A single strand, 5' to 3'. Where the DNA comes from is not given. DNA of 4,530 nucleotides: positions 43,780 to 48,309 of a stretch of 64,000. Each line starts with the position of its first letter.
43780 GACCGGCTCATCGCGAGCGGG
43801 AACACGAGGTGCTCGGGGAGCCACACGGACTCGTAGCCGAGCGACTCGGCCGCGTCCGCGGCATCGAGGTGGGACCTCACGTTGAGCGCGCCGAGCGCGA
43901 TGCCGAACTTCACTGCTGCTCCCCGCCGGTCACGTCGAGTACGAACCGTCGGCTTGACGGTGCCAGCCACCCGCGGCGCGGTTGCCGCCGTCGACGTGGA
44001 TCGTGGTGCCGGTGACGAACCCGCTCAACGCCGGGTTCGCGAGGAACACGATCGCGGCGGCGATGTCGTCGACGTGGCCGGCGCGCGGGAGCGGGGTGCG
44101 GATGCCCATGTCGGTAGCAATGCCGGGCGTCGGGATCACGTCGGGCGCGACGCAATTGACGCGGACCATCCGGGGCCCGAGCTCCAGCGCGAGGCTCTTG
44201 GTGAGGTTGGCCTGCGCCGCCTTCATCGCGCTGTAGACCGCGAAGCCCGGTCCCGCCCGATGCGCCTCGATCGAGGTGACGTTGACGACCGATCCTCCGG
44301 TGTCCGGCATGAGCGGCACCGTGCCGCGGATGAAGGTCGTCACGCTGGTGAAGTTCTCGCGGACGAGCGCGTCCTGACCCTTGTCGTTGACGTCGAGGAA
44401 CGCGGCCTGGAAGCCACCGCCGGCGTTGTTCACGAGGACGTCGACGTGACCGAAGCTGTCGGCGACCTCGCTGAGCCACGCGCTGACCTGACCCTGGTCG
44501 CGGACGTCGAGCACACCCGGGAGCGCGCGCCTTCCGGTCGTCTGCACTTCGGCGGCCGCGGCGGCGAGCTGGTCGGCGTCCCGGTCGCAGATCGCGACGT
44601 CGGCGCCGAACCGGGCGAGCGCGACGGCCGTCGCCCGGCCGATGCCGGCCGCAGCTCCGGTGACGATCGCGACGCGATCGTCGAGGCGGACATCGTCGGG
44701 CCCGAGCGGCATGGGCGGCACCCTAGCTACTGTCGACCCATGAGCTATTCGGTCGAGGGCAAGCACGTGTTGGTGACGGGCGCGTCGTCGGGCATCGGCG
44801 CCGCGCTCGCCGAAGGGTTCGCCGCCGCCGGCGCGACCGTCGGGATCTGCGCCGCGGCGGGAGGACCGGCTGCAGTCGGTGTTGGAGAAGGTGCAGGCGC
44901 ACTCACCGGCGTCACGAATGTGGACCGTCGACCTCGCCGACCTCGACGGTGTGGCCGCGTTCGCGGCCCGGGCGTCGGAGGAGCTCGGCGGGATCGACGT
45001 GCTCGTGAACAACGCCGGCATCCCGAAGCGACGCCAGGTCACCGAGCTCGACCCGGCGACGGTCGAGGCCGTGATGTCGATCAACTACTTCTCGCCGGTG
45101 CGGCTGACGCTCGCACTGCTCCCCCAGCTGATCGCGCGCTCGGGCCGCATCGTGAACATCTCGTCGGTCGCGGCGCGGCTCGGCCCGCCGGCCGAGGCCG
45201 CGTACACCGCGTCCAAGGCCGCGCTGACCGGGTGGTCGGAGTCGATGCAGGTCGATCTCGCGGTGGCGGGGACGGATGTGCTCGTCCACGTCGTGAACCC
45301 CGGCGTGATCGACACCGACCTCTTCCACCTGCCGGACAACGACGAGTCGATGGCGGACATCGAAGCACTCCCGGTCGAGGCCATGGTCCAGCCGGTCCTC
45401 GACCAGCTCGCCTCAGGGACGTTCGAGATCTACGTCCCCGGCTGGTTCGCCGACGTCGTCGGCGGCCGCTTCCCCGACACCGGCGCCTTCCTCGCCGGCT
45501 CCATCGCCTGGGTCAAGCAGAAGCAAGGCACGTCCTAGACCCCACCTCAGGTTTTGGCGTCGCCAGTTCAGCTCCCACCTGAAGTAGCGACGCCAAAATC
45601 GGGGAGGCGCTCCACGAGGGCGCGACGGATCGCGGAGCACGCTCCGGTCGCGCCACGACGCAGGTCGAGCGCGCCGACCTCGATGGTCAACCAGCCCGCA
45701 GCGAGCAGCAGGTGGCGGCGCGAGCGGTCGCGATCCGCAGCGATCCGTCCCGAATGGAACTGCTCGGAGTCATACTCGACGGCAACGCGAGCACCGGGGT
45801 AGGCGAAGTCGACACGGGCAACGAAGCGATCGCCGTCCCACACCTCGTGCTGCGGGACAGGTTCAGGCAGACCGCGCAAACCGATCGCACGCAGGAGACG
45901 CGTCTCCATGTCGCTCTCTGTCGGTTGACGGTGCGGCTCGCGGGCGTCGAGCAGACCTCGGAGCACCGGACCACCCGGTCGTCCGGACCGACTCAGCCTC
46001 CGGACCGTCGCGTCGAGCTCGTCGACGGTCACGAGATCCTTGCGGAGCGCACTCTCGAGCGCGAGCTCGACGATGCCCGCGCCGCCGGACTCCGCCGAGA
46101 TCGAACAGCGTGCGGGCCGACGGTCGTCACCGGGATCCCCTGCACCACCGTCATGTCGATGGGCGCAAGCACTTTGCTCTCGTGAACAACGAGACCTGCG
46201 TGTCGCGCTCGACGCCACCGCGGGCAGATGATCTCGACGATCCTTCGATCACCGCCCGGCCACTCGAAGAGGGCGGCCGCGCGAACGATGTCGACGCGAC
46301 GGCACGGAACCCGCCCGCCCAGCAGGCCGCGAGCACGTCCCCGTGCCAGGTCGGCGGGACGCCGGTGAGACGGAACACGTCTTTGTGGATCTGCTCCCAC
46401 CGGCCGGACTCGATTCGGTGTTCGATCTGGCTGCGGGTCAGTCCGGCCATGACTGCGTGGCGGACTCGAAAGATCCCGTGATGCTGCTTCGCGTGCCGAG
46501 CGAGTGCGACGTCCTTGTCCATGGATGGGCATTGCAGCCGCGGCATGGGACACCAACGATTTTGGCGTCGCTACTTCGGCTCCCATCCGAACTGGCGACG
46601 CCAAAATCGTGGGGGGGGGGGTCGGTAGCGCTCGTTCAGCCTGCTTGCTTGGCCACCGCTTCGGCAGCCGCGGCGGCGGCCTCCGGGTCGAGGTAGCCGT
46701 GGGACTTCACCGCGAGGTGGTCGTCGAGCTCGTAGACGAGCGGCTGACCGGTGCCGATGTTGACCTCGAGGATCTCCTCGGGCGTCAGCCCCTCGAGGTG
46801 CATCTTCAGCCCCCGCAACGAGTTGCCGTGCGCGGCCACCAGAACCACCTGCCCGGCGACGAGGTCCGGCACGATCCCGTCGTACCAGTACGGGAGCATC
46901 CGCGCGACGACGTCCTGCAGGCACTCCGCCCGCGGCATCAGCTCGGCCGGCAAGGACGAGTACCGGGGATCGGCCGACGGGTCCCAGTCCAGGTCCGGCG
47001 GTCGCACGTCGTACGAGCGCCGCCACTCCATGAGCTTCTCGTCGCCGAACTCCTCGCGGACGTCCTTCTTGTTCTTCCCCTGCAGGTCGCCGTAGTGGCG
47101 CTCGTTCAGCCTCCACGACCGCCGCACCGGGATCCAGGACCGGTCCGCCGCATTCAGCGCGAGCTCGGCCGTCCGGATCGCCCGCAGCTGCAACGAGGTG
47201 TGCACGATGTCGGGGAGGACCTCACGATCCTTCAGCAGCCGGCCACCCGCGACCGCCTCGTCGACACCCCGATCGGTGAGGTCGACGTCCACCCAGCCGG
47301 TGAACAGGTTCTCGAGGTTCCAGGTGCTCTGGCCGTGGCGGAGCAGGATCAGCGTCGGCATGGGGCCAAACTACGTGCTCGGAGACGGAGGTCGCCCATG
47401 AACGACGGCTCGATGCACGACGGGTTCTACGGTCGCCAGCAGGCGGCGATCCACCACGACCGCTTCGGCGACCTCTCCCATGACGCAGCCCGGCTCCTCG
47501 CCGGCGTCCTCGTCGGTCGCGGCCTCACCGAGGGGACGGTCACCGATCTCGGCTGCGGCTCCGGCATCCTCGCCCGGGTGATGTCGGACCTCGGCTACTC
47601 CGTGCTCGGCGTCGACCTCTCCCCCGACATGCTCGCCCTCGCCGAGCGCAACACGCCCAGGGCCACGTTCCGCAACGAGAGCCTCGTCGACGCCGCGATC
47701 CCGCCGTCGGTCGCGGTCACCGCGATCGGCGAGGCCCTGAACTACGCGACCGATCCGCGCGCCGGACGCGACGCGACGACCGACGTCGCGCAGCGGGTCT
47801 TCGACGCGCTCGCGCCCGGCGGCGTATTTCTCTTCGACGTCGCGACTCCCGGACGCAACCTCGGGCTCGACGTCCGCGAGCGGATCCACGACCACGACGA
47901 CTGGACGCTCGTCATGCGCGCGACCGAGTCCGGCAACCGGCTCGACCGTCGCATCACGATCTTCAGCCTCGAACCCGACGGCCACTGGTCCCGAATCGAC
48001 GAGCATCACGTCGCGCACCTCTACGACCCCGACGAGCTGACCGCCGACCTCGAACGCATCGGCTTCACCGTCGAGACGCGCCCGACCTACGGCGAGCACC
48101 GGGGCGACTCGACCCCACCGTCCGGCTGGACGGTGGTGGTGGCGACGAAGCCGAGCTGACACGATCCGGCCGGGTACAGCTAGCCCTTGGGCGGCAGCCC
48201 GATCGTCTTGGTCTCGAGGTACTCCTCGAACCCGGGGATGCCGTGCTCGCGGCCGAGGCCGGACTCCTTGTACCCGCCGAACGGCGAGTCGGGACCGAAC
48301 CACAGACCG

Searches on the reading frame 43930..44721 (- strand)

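Call 20: search_protein_families(library=pfam, proteins=[window:43930-44721:-], max_evalue=0.00001)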
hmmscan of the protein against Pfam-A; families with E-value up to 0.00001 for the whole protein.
window:43930-44721:- (263 aa): 2 families
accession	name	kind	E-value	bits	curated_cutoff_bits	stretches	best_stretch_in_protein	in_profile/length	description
PF13561.12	adh_short_C2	-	4.7e-55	187.2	27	1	22-246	1-234/236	Enoyl-(Acyl carrier protein) reductase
PF00106.31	adh_short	-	1.1e-48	165.8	26.6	1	16-199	1-185/195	short chain dehydrogenase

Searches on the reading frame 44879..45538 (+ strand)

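Call 20: search_protein_families(library=pfam, proteins=[window:44879-45538:+], max_evalue=0.00001)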
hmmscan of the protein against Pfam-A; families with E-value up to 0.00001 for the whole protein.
window:44879-45538:+ (219 aa): 3 families
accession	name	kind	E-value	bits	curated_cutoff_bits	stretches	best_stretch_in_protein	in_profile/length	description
PF00106.31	adh_short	-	6.2e-39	133.9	26.6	1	2-150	41-188/195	short chain dehydrogenase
PF13561.12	adh_short_C2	-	1.9e-27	96.8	27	1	4-162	38-195/236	Enoyl-(Acyl carrier protein) reductase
PF08659.16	KR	-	8.1e-06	26.3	22.6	0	11-123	54-163/180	KR domain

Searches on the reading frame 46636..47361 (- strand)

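Call 20: search_protein_families(library=pfam, proteins=[window:46636-47361:-], max_evalue=0.00001)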
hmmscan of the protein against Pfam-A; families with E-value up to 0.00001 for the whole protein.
window:46636-47361:- (241 aa): 1 family
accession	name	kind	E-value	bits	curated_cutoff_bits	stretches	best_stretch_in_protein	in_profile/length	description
PF00300.27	His_Phos_1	-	4.8e-32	111.6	21.7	1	4-213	1-182/194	Histidine phosphatase superfamily (branch 1)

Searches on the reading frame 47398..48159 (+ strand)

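Call 20: search_protein_families(library=pfam, proteins=[window:47398-48159:+], max_evalue=0.00001)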
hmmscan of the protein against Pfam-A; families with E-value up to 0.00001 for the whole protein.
window:47398-48159:+ (253 aa): 4 families
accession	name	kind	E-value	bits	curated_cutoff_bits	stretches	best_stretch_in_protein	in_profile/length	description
PF13489.12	Methyltransf_23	-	1.8e-13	51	27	1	20-226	3-162/164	Methyltransferase domain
PF13649.12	Methyltransf_25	-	1.3e-10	42.3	27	1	48-142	1-97/97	Methyltransferase domain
PF08241.18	Methyltransf_11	-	1.3e-09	39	21.2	1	50-146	2-95/95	Methyltransferase domain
PF08242.18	Methyltransf_12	-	2.3e-08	35.1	30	1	50-144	2-98/98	Methyltransferase domain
